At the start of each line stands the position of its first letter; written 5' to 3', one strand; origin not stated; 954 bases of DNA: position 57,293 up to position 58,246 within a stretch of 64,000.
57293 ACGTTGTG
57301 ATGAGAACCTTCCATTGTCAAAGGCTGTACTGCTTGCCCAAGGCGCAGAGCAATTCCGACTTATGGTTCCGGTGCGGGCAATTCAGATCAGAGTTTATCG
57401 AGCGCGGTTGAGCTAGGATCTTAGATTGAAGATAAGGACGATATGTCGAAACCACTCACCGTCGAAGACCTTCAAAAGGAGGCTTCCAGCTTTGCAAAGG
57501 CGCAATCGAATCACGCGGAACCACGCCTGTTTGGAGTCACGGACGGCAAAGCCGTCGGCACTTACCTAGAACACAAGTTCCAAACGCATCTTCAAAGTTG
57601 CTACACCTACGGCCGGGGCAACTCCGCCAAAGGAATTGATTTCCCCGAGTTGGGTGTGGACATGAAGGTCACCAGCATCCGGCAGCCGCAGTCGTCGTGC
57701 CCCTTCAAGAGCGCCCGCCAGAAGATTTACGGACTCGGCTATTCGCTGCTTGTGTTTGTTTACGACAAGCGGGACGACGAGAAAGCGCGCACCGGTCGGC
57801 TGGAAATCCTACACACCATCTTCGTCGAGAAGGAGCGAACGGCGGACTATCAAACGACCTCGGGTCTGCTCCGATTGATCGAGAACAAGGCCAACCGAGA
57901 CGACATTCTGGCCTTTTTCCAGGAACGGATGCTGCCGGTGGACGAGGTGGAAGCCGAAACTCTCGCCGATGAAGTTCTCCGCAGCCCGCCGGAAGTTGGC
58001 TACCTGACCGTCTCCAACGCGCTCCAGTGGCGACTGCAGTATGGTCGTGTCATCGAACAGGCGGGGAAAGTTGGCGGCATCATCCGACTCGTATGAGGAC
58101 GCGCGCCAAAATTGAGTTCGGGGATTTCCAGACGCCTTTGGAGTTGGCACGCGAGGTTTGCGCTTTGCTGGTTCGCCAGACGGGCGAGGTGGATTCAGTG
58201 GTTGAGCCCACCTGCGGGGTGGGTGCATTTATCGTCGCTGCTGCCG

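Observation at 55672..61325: Low-GC 5.5-kb islet: P-loop ATPase + PD-(D/E)XK nuclease + two DNA methyltransferases, with no mobility gene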

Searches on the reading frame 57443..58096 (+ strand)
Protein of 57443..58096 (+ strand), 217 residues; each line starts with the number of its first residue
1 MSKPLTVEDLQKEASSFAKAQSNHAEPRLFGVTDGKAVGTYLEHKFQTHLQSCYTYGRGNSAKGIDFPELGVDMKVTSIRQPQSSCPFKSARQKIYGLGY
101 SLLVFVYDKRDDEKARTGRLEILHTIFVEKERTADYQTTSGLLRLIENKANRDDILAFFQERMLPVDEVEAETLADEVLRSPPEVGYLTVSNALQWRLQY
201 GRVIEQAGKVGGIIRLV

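Call 3: search_protein_families(library=pfam, proteins=[window:57443-58096:+], max_evalue=0.1)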
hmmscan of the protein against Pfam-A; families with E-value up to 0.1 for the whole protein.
window:57443-58096:+ (217 aa): 0 families

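Call 4: search_protein_families(library=padloc, proteins=[window:57443-58096:+], max_evalue=0.1)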
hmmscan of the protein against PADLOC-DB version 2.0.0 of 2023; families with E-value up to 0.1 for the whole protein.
window:57443-58096:+ (217 aa): 1 family
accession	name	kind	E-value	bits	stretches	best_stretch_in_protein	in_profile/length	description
PDLC03454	REase_II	-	5.5e-97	321.4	1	4-215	3-214/220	Type II restriction enzyme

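Call 5: search_protein_families(library=ncbifam, proteins=[window:57443-58096:+], max_evalue=0.1)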
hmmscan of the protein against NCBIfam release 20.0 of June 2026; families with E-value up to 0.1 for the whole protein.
window:57443-58096:+ (217 aa): 1 family
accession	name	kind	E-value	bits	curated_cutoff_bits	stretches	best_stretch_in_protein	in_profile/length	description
NF052465.1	typeII_restric_endo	equivalog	8.1e-105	348.6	290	1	5-213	1-209/209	type II restriction-modification system restriction endonuclease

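Call 13: search_solved_structures(query=window:57443-58096:+, max_evalue=1)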
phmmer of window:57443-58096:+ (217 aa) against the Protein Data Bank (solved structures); distinct sequences matched with E-value up to 1: 0.

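Call 16: find_encoding_contigs(protein=window:57443-58096:+, flank=10000, max_places=10)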
Protein window:57443-58096:+ (217 aa): 5 contigs read that carry it; 3 places shown.
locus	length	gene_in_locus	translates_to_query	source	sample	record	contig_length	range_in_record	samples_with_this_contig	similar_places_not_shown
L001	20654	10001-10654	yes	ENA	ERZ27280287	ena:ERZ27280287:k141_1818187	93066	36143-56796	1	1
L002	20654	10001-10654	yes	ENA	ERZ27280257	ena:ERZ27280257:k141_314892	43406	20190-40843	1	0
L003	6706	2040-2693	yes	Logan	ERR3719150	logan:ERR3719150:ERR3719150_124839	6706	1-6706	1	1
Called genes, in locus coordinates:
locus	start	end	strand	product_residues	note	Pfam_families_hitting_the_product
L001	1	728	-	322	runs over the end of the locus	-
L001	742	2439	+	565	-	PF01268:FTHFS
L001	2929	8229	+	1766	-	PF13860:FlgD_ig (weak)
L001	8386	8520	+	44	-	-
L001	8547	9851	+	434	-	-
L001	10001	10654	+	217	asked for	PF27258:NspV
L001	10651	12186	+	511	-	-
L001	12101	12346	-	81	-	-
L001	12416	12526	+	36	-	-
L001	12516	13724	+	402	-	PF01555:N6_N4_Mtase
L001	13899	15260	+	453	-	PF00072:Response_reg, PF01078:Mg_chelatase (faint), PF00158:Sigma54_activat, PF14532:Sigma54_activ_2, PF07728:AAA_5 (faint), PF25601:AAA_lid_14, PF02954:HTH_8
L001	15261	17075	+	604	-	-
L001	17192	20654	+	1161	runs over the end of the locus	PF03629:SASA (weak), PF13385:Laminin_G_3, PF17803:Cadherin_4 (faint), PF13385:Laminin_G_3, PF17892:Cadherin_5, PF17963:Big_9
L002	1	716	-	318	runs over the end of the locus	-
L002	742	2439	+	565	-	PF01268:FTHFS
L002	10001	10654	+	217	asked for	PF27258:NspV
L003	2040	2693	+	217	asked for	PF27258:NspV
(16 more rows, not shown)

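Call 72: search_protein_representatives(protein=window:57443-58096:+)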
Query: 217 residues. Proteins with E-value up to 0.001 (for the whole library): 826; up to 1e-10: 483; up to 1e-30: 128. The best 150 are listed.
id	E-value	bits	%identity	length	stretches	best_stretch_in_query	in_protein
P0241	5.2e-84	297.3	63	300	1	4-216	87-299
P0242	1.0e-79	283.3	61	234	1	5-216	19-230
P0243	1.3e-74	266.6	58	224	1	4-213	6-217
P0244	9.7e-68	244.2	54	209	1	13-216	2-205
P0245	1.1e-67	243.9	73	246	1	4-160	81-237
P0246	9.8e-65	234.3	73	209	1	4-147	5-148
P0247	9.2e-64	231.2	61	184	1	45-216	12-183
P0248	9.8e-63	227.8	51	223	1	1-215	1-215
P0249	2.3e-62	226.6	55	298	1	10-214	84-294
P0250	1.1e-61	224.4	62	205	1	2-164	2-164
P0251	2.6e-61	223.2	63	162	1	8-168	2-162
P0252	2.3e-60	220.1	50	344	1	3-208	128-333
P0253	5.5e-60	218.8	65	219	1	3-158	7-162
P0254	2.4e-58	213.5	57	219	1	46-216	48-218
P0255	4.1e-57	209.4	69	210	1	5-148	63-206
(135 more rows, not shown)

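Call 78: search_protein_families(library=padloc, proteins=[L165:770-1210:+, L165:1257-3074:-, L165:3071-3361:-, L165:3659-3994:+, L165:4430-4837:+, L166:9101-9874:-, L165:145-411:+], max_evalue=0.001)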
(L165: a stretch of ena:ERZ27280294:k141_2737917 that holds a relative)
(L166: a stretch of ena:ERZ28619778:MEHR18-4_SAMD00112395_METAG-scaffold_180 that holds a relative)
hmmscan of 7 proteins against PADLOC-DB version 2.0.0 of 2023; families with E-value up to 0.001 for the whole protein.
L165:770-1210:+ (146 aa): 5 families
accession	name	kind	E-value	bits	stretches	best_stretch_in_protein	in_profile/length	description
PDLC00728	Effector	-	2.7e-05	21.3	1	4-69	11-75/432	TIR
PDLC00434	ThsB1|ThsB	-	0.00014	19.1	1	3-69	139-204/396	TIR-like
PDLC02012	SAVED5--SAVED_TIR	-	0.00017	18.8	1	3-66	14-75/404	-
PDLC00727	Effector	-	0.00019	18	1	5-73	176-243/590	TIR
PDLC03957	bSEFIR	-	0.00043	18.2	1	1-66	35-103/412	-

L165:1257-3074:- (605 aa): 4 families
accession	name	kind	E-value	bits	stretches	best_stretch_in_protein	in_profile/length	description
PDLC03976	PD-Lambda-1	-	1.4e-107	358.6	1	303-591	193-481/491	-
PDLC03977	PD-Lambda-1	-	2.4e-103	344.7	1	158-591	37-480/496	-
PDLC05041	PDC-S57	-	5.7e-17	60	1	465-560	3-92/212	-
PDLC05042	PDC-S57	-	4.5e-09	34.3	1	462-557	2-95/245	-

L165:3071-3361:- (96 aa): 0 families

L165:3659-3994:+ (111 aa): 0 families

L165:4430-4837:+ (135 aa): 0 families

L166:9101-9874:- (257 aa): 0 families

L165:145-411:+ (88 aa): 0 families

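Call 85: search_protein_families(library=padloc, proteins=[L172:355-1134:-, L172:1541-2119:+, L172:2135-2878:+, L172:3020-3646:+, L172:12051-15347:+, L170:1568-2569:-], max_evalue=0.001)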
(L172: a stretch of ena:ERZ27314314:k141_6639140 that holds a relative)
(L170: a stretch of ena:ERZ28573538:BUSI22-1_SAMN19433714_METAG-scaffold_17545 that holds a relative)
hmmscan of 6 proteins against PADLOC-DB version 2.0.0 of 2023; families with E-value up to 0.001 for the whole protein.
L172:355-1134:- (259 aa): 0 families

L172:1541-2119:+ (192 aa): 78 families (the best 25 are shown)
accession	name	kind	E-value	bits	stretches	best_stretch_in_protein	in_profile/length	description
PDLC00269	PtuA1|PtuA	-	1.3e-54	184.2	1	2-181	255-431/446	AAA ATPase domain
PDLC00295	PtuA1|PtuA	-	1.5e-34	117.9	1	3-180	258-419/451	AAA ATPase domain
PDLC00304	PtuA1|PtuA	-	3.2e-31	106.9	1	1-179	254-414/444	AAA ATPase domain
PDLC03660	mREase_IV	-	5.6e-28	96.1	1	2-182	239-415/431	Type IV methyl-directed restriction enzyme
PDLC00271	PtuA1|PtuA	-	1.7e-25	88.5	1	3-159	246-382/421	AAA ATPase domain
PDLC00278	PtuA1|PtuA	-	4.9e-25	86.7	1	2-153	252-387/436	AAA ATPase domain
PDLC00301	PtuA1|PtuA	-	2.2e-24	84.2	1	4-168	250-401/429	AAA ATPase domain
PDLC02913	ATPase_I-A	-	3e-23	80.7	1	4-179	332-482/508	-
PDLC00275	PtuA1|PtuA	-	6.4e-23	79.6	1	1-116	171-274/348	AAA ATPase domain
PDLC00267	PtuA1|PtuA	-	3.2e-22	77.3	1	4-97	254-338/438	AAA ATPase domain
PDLC00277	PtuA1|PtuA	-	6e-22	76.4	1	2-99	249-339/423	AAA ATPase domain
PDLC00305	PtuA1|PtuA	-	1.3e-21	75.4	1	39-154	239-352/392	AAA ATPase domain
PDLC00299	PtuA1|PtuA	-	2.8e-20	70.8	1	43-153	376-482/535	AAA ATPase domain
PDLC00310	PtuA1|PtuA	-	4.3e-20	70.2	1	3-91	256-337/443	AAA ATPase domain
PDLC00298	PtuA1|PtuA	-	2e-19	68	1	1-93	245-330/423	AAA ATPase domain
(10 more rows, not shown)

L172:2135-2878:+ (247 aa): 49 families (the best 25 are shown)
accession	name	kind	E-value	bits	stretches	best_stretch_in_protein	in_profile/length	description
PDLC00317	PtuB1|PtuB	-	3e-25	87.5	1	6-222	5-210/244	Unknown function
PDLC00340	PtuB1|PtuB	-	4.3e-24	83.5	1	16-110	18-114/268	Unknown function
PDLC00337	PtuB1|PtuB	-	2.2e-19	68.2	1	17-202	12-191/216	Unknown function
PDLC00316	PtuB1|PtuB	-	6e-13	47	1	24-112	26-127/301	Unknown function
PDLC00328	PtuB1|PtuB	-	1.4e-11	42.4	1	47-108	47-119/295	Unknown function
PDLC00351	PtuB1|PtuB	-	2.3e-11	42.2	1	7-186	6-181/195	Unknown function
PDLC04251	PDC-M01B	-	4.3e-11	40.7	1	61-134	97-168/279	-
PDLC00292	PtuA1|PtuA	-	4.5e-11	39.8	1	12-192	12-209/726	AAA ATPase domain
PDLC04248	PDC-M01B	-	5.3e-11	40.8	1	62-128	34-98/216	-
PDLC04252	PDC-M01B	-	6.5e-11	39.8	1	60-131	93-162/294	-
PDLC00342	PtuB1|PtuB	-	9.4e-11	39.6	1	35-205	21-184/247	Unknown function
PDLC00336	PtuB1|PtuB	-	1.3e-10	39.4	1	63-184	64-180/250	Unknown function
PDLC04264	PDC-M01B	-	1.8e-10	39.1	1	59-115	97-153/282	-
PDLC00339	PtuB1|PtuB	-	2.1e-10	38.8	1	35-214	38-240/261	Unknown function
PDLC02924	HNH_I-A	-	2.3e-10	38.8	1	65-208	46-179/198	-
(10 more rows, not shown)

L172:3020-3646:+ (208 aa): 1 family
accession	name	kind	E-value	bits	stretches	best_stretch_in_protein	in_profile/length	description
PDLC03586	REase_II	-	1.7e-92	306.8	1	4-202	6-204/209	Type II restriction enzyme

L172:12051-15347:+ (1098 aa): 10 families
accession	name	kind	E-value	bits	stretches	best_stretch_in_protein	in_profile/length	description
PDLC03597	REase_MTase_IIG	-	1.4e-211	703.7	2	173-943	741-1517/1646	Type IIG restriction enzyme-methyltransferase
PDLC03621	REase_MTase_IIG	-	1e-184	614.4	2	24-905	18-875/1024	Type IIG restriction enzyme-methyltransferase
PDLC03051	REase_MTase_I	-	2.1e-155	517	2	193-906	746-1452/1591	Type I restriction enzyme-methyltransferase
PDLC03610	REase_MTase_IIG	-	4.5e-65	218.3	2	508-906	561-941/1096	Type IIG restriction enzyme-methyltransferase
PDLC03631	REase_MTase_IIG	-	1.7e-45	153.4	1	296-905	292-893/1086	Type IIG restriction enzyme-methyltransferase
PDLC04134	mad2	-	1.1e-21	75.3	1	51-629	25-469/492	mads_2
PDLC03025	MTase_I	-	7.7e-07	26.2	1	282-396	133-238/569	Type I methyltransferase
PDLC03226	MTase_II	-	1.4e-06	25.2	0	448-564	116-216/579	Type II methyltransferase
PDLC03021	MTase_I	-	3.8e-06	24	1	289-483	141-294/491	Type I methyltransferase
PDLC03335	MTase_II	-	0.00025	17.9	0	284-377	50-133/607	Type II methyltransferase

L170:1568-2569:- (333 aa): 0 families

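Call 99: search_dna_similar(query=window:57443-58096:+, collection=plasmids, mode=protein, max_rows=10)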
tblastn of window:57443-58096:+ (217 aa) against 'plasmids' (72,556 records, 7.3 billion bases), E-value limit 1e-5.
Records with a match: 10; places in all: 10; records where one place covers at least 80% of the query: 10.
Best place of each record, by identity: 60-80% 2; <60% 8.
By first word of the organism name: Lactiplantibacillus 3; Nostoc 2; Aeromonas 2; Klebsiella 1; Lactococcus 1; Lacticaseibacillus 1.
By predicted mobility (MOB-suite, as given by PLSDB): non-mobilizable 5; mobilizable 4; conjugative 1.
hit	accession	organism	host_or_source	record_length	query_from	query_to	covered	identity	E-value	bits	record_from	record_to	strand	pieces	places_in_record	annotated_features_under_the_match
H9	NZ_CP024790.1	Nostoc flagelliforme CCNUN1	cell culture,desert soil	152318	5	214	97%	65.2%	7e-89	292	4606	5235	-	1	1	restriction endonuclease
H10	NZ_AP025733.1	Nostoc cf. commune SO-36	-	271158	5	214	97%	64.8%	1e-87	288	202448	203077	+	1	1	restriction endonuclease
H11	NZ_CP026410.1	Aeromonas sp. ASNIH2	-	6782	5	213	96%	58.4%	4e-78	261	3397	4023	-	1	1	restriction endonuclease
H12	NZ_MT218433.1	Aeromonas hydrophila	-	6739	5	213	96%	57.9%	2e-77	259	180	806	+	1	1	restriction endonuclease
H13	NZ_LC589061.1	Klebsiella quasipneumoniae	-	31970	5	213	96%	57.9%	4e-77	258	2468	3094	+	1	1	restriction endonuclease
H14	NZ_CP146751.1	Lactococcus garvieae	Homo sapiens,cell culture,blood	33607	5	217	98%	51.9%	5e-64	221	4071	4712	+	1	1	restriction endonuclease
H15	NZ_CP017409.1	Lactiplantibacillus plantarum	fermented salami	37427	1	213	98%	46.3%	3e-53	190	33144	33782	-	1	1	hypothetical protein | SAM-dependent methyltransferase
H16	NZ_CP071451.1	Lactiplantibacillus plantarum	Tissue sample,Rice wine rice syrup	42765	1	213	98%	46.3%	3e-53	190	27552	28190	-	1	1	hypothetical protein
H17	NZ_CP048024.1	Lactiplantibacillus plantarum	Canine,Single cell,Canine feces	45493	1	213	98%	46.3%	3e-53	190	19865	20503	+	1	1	hypothetical protein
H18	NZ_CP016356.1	Lacticaseibacillus paracasei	cell culture,starter culture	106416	5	216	98%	46.3%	5e-51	183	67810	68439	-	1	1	restriction endonuclease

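Call 100: get_annotated_region(hit=H9, flank=4000)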
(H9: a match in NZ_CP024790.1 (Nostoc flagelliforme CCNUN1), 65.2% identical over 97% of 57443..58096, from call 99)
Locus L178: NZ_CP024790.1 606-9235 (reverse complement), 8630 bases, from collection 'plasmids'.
description: Nostoc flagelliforme CCNUN1 plasmid pNFSY05, complete sequence
organism: Nostoc flagelliforme CCNUN1 (NCBI taxid 2038116)
taxonomy: Bacteria; Cyanobacteriota; Cyanophyceae; Nostocales; Nostocaceae; Nostoc; Nostoc flagelliforme; Nostoc flagelliforme CCNUN1
host: -; source: cell culture,desert soil; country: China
typing (MOB-suite, as given by PLSDB): non-mobilizable; replicon rep_cluster_317
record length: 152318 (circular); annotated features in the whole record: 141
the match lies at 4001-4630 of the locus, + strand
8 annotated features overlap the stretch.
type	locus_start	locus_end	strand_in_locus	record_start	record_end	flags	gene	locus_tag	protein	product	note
CDS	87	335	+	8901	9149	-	-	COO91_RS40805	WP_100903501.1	hypothetical protein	-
CDS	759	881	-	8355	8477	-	-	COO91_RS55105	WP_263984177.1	hypothetical protein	-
CDS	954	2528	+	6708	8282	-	-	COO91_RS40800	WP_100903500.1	hypothetical protein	-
CDS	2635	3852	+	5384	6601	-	-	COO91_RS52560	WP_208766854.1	hypothetical protein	-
CDS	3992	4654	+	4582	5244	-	-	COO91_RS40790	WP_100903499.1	restriction endonuclease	-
CDS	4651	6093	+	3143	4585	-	-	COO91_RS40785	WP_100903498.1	SAM-dependent methyltransferase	-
CDS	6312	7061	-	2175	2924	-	-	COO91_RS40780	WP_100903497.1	DUF1822 family protein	-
CDS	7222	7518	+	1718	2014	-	-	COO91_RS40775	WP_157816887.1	hypothetical protein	-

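Call 101: get_annotated_region(hit=H11, flank=4000)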
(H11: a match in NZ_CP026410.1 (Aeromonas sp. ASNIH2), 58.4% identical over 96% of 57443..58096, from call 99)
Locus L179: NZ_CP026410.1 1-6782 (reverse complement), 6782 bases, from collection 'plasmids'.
description: Aeromonas sp. ASNIH2 plasmid pAER-e58e, complete sequence
organism: Aeromonas sp. ASNIH2 (NCBI taxid 1636607)
taxonomy: Bacteria; Pseudomonadota; Gammaproteobacteria; Aeromonadales; Aeromonadaceae; Aeromonas; Aeromonas sp. ASNIH2
host: -; source: -; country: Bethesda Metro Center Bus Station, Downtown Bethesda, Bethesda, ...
typing (MOB-suite, as given by PLSDB): non-mobilizable; replicon rep_cluster_2022
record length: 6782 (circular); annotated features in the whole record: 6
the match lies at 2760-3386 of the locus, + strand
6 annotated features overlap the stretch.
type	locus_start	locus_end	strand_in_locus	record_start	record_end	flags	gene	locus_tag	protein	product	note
CDS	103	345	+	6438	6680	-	-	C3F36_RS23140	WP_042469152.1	hypothetical protein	-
CDS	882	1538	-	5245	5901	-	-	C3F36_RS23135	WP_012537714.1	quinolone resistance pentapeptide repeat protein QnrS2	-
predicted_resistance_gene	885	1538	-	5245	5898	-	qnrS2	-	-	quinolone resistance pentapeptide repeat protein QnrS2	predicted by amrfinderplus; class QUINOLONE; identity 100.0%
CDS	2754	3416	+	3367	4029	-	-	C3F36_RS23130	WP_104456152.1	restriction endonuclease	-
CDS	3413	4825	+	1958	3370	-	-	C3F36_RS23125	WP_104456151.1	type I restriction-modification system subunit M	-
CDS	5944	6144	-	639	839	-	-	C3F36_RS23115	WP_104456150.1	hypothetical protein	-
